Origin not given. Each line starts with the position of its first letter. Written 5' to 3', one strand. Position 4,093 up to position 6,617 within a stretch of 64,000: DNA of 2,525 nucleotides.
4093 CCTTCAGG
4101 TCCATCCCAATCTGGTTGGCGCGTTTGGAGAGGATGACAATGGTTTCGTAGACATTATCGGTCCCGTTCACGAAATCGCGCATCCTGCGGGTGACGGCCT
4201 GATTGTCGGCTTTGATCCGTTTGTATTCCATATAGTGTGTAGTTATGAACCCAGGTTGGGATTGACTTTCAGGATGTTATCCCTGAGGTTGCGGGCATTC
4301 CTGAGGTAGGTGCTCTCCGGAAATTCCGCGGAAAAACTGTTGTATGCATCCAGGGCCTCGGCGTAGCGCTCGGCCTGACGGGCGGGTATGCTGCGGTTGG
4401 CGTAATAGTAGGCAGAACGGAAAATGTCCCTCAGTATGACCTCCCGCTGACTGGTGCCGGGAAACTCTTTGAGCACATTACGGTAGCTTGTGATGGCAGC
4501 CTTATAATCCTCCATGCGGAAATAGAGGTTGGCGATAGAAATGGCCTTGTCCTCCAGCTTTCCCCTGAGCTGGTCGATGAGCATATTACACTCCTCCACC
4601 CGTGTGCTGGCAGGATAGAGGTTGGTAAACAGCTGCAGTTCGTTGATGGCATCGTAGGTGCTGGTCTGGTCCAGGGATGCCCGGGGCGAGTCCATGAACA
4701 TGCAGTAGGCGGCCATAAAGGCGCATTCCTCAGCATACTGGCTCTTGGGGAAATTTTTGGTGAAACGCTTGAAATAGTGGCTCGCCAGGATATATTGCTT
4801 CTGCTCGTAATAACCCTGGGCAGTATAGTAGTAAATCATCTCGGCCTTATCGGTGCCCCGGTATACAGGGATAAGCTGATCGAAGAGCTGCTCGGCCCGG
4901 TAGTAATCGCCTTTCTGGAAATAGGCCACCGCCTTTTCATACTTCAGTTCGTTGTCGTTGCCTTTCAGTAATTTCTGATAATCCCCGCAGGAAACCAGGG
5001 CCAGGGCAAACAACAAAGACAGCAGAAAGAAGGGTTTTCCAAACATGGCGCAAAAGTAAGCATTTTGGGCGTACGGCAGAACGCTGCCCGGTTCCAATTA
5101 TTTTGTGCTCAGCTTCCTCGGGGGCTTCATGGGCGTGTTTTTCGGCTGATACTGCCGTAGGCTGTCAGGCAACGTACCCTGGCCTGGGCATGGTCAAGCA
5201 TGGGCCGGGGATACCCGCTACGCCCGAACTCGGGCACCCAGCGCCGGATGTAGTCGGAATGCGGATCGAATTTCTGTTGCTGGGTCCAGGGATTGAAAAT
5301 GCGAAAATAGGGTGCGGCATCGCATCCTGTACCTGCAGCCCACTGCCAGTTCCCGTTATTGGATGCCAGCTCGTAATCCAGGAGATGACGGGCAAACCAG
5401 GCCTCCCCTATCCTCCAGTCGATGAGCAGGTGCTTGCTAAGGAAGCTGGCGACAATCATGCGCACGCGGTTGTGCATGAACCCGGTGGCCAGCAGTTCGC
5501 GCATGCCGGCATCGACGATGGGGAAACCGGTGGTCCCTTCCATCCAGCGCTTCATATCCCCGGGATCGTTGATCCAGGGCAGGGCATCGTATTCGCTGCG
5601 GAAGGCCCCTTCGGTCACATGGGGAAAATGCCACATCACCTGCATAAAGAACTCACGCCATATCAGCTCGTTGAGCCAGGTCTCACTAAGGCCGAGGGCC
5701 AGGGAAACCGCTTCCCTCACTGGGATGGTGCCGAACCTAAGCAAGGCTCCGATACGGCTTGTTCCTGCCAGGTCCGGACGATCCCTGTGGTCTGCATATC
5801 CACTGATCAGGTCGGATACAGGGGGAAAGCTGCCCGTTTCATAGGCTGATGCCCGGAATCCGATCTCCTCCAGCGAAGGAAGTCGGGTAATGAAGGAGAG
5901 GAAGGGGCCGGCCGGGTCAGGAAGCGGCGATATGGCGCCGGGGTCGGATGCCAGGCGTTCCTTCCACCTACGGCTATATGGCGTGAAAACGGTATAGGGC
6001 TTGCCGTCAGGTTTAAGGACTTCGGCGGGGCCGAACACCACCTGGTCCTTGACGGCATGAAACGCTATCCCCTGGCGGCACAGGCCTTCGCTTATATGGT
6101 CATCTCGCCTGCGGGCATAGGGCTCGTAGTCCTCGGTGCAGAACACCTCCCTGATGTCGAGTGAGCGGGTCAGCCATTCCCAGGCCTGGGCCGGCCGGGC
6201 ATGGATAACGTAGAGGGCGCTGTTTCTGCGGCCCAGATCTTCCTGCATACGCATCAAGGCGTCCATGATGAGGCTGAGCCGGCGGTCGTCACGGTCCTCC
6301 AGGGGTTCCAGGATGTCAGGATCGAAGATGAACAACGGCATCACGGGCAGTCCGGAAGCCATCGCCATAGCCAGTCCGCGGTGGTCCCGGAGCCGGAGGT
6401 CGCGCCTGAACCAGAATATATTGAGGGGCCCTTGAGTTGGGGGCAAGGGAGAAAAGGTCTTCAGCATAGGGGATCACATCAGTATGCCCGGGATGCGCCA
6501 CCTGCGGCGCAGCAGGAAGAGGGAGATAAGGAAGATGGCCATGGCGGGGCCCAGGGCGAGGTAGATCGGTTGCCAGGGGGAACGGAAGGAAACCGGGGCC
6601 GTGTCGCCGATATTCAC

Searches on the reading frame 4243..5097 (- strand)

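Call 8: search_protein_families(library=pfam, proteins=[window:4243-5097:-], max_evalue=0.01)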
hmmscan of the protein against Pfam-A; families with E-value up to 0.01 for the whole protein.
window:4243-5097:- (284 aa): 13 families
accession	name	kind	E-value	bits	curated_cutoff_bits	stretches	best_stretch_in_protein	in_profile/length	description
PF13525.12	YfiO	-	5e-21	75.8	25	1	52-222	8-181/203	Outer membrane lipoprotein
PF13174.12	TPR_6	-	4.9e-11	43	26.3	0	188-214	6-32/33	Tetratricopeptide repeat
PF07719.23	TPR_2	-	6.8e-11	41.9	27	1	188-214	7-33/34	Tetratricopeptide repeat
PF13428.12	TPR_14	-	1.7e-09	37.9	23.5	0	188-215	7-34/44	Tetratricopeptide repeat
PF13432.12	TPR_16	-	2e-09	38.2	32.7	0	40-76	20-58/65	Tetratricopeptide repeat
PF13424.12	TPR_12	-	3.8e-08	33.8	30.1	1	54-111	8-70/77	Tetratricopeptide repeat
PF00515.34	TPR_1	-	2.1e-06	27.8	27.8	1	188-213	7-32/34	Tetratricopeptide repeat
PF14559.12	TPR_19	-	2.2e-06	28.3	25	0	48-80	24-56/68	Tetratricopeptide repeat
PF12895.13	ANAPC3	-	3.5e-06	27.6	27.2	0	82-134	20-67/82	Anaphase-promoting complex, cyclosome, subunit 3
PF13181.12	TPR_8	-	0.0014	19.1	25.7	0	188-210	7-29/34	Tetratricopeptide repeat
PF25064.1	ARM_TT21_5th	-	0.0025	18.6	27.8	0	183-214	2-33/117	TT21 fifth ARM repeats domain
PF24575.1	TPR_Slam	-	0.0028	18.5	35.2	0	189-214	54-79/104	Surface lipoprotein assembly modifier, N-terminal TPR repeats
PF14853.12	Fis1_TPR_C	-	0.0089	16.6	25.3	0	89-118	4-33/53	Fis1 C-terminal tetratricopeptide repeat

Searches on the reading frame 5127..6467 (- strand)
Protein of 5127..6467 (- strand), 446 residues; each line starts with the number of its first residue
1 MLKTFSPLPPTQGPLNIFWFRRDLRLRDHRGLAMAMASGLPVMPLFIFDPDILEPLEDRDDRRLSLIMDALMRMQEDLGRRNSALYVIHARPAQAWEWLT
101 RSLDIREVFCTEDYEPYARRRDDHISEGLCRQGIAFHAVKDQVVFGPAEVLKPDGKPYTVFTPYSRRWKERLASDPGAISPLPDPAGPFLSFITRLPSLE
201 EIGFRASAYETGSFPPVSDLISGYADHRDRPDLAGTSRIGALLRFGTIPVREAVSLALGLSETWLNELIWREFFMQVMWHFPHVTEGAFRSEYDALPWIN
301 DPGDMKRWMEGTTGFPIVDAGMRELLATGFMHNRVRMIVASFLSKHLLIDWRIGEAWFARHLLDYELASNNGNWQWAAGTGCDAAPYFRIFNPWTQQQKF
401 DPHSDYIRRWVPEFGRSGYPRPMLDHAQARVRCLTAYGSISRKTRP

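Call 8: search_protein_families(library=pfam, proteins=[window:5127-6467:-], max_evalue=0.01)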
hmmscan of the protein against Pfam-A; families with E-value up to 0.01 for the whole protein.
window:5127-6467:- (446 aa): 2 families
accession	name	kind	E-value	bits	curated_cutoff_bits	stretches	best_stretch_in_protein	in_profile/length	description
PF03441.19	FAD_binding_7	-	1.3e-74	250.5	27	1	264-414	1-153/203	FAD binding domain of DNA photolyase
PF00875.24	DNA_photolyase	-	4e-40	137.9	26.6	1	17-180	2-158/164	DNA photolyase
